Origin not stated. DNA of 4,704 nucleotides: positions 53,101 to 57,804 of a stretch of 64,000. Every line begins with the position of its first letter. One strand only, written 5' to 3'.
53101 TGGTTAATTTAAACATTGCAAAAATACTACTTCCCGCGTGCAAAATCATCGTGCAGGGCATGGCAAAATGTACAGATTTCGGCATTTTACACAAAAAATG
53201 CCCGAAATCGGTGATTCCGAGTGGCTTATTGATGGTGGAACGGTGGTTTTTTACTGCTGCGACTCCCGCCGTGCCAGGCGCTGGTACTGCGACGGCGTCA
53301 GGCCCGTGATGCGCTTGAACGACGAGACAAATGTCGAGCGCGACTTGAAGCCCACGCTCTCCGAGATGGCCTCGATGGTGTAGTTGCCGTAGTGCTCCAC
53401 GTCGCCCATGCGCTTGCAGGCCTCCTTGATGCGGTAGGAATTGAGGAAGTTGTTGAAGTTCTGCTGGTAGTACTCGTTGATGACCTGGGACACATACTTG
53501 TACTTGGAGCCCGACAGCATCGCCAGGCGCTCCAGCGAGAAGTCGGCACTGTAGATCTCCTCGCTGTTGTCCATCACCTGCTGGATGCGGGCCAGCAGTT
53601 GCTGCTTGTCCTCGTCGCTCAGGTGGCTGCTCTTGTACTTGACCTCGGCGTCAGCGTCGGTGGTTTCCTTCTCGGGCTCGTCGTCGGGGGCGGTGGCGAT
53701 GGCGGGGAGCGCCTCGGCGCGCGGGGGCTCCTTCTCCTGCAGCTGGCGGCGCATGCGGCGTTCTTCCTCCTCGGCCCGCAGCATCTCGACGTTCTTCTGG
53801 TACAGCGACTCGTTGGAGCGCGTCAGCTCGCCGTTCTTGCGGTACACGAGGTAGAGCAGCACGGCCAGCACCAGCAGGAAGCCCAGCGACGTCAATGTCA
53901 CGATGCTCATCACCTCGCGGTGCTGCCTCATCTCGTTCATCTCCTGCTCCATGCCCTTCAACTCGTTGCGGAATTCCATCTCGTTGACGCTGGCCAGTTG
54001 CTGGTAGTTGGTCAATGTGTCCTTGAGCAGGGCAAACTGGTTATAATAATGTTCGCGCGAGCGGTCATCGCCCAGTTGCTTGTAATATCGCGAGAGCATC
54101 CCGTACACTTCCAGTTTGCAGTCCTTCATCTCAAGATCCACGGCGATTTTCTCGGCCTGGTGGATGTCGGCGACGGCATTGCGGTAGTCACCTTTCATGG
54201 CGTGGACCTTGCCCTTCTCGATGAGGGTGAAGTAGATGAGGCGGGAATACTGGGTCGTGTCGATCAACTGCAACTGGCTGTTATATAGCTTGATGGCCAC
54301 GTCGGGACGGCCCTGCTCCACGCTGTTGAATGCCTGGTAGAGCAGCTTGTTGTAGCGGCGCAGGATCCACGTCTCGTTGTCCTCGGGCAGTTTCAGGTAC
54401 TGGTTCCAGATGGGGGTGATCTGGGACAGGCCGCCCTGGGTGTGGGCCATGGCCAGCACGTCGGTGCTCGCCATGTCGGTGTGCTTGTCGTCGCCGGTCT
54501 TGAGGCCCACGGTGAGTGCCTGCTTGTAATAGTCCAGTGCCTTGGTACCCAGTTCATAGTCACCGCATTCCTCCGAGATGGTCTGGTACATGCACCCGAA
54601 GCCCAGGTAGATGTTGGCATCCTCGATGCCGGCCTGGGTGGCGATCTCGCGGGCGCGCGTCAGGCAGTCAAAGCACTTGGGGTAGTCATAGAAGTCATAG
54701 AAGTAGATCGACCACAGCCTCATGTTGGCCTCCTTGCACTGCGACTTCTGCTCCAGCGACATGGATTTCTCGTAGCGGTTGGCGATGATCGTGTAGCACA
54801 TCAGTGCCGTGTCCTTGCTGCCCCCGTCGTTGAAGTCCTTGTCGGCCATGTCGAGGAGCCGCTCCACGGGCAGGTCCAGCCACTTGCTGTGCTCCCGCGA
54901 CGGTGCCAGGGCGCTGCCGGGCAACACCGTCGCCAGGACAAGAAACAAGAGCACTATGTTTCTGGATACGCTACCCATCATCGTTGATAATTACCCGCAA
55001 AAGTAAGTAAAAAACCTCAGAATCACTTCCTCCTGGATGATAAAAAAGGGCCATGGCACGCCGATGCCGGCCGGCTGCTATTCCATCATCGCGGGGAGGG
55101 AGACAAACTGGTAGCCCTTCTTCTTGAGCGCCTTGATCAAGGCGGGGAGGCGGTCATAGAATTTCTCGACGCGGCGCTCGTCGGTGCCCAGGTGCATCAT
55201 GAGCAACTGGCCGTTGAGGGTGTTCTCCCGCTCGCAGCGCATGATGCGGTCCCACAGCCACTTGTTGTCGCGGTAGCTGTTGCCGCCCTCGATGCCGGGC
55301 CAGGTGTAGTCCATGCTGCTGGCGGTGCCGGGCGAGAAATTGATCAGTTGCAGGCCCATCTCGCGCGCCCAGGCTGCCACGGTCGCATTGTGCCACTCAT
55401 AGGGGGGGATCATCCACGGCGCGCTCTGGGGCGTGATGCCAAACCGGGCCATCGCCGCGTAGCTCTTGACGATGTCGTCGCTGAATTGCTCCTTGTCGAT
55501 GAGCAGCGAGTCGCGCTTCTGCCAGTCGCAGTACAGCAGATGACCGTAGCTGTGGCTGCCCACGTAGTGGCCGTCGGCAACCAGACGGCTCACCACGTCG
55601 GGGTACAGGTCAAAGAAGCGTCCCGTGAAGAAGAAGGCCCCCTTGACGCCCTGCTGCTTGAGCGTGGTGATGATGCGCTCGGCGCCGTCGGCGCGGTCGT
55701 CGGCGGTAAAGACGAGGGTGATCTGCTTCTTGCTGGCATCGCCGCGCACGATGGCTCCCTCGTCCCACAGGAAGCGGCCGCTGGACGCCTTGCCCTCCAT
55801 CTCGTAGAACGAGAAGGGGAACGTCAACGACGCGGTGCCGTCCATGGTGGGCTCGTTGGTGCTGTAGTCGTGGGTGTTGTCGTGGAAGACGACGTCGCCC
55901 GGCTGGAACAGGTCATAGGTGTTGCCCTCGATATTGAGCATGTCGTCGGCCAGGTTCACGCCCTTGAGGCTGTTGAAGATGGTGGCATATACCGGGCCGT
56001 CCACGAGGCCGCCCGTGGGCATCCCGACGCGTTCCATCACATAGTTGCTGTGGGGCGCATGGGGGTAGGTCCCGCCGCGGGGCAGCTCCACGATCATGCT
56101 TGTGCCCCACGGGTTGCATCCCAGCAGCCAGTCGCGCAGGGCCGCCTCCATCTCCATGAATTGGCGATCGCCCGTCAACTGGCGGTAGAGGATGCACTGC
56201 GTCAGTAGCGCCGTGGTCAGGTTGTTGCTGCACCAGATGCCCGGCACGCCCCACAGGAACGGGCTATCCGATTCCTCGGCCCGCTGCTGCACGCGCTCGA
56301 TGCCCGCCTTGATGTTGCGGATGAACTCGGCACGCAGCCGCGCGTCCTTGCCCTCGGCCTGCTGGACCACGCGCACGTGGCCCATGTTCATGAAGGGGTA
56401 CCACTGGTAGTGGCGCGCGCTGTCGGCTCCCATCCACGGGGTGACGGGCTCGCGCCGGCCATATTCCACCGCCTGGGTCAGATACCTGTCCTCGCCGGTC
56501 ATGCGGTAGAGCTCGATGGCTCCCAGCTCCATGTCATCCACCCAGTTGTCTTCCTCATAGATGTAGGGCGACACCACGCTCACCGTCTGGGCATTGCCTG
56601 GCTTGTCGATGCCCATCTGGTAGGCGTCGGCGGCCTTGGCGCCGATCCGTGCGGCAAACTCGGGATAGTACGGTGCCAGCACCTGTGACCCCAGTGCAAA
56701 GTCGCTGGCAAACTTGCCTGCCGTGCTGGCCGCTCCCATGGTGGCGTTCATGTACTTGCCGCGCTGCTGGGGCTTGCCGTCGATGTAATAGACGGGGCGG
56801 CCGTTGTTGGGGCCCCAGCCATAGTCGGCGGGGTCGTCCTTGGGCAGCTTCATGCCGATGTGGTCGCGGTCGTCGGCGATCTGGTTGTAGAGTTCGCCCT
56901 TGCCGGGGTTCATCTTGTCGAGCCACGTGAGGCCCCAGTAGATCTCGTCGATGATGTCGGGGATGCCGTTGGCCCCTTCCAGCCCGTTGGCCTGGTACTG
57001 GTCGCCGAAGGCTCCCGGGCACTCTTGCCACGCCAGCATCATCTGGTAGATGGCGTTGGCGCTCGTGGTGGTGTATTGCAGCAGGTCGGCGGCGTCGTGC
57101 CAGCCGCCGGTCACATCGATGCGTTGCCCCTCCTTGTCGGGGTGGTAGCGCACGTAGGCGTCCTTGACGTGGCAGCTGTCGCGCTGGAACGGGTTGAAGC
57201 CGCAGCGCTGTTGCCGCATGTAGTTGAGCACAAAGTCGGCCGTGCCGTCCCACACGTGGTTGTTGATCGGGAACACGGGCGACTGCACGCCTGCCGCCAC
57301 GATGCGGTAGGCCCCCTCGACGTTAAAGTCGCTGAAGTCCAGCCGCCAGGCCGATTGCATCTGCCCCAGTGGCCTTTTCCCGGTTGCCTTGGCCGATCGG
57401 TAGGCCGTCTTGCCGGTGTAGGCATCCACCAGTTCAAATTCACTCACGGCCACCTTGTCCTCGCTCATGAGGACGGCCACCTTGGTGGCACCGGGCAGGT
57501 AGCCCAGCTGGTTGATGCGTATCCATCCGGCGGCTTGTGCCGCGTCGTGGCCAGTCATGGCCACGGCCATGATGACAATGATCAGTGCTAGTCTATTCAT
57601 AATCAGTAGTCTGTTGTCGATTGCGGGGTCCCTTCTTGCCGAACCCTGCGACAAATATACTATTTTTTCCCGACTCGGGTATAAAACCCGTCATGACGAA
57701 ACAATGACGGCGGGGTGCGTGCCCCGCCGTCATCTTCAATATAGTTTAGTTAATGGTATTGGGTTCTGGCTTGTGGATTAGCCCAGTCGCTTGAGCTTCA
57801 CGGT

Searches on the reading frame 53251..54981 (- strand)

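Call 20: search_protein_families(library=pfam, proteins=[window:53251-54981:-], max_evalue=0.0001)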
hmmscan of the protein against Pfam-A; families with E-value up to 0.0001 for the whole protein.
window:53251-54981:- (576 aa): 3 families
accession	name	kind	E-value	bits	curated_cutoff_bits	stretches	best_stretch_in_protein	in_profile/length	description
PF12833.13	HTH_18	-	1.6e-12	47.9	33.6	1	493-568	8-79/80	Helix-turn-helix domain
PF00165.29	HTH_AraC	-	1.2e-10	41.6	26.6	1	533-567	8-41/42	Bacterial regulatory helix-turn-helix proteins, AraC family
PF13424.12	TPR_12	-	1.6e-07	31.9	30.1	0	253-308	6-63/77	Tetratricopeptide repeat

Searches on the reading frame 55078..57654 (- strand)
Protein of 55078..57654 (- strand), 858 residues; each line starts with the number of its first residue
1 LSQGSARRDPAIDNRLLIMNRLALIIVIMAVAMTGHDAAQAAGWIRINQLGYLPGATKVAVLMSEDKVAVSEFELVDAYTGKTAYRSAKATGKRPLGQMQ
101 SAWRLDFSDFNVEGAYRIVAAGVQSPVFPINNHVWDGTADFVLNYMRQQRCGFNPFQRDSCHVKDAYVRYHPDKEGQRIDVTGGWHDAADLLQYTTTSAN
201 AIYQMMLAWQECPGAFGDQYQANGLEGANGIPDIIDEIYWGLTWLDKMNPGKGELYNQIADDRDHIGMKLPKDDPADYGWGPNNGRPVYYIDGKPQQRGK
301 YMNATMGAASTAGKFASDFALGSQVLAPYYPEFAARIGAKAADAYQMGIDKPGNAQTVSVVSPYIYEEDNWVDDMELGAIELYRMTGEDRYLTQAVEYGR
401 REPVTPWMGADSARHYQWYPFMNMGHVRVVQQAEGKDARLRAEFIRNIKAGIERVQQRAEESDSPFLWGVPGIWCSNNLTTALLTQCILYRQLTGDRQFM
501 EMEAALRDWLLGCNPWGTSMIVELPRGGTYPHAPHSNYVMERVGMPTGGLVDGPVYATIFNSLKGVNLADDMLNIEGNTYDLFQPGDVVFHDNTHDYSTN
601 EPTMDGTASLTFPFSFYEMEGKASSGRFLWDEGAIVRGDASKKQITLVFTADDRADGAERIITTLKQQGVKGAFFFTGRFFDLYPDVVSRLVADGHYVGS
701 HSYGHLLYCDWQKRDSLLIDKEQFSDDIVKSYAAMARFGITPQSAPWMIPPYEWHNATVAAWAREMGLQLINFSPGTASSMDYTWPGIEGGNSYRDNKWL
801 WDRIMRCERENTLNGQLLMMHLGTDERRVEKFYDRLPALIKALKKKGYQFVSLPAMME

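Call 20: search_protein_families(library=pfam, proteins=[window:55078-57654:-], max_evalue=0.0001)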
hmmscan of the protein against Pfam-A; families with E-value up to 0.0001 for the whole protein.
window:55078-57654:- (858 aa): 3 families
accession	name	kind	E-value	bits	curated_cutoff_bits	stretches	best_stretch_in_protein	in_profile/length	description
PF00759.25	Glyco_hydro_9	-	2.1e-65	222.2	27.7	1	142-612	8-442/444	Glycosyl hydrolase family 9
PF02927.20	CelD_N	-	1.4e-18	67.9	24.6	1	41-125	2-86/86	Cellulase N-terminal ig-like domain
PF01522.26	Polysacc_deac_1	-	6.4e-17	62.1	23.1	1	640-770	4-123/124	Polysaccharide deacetylase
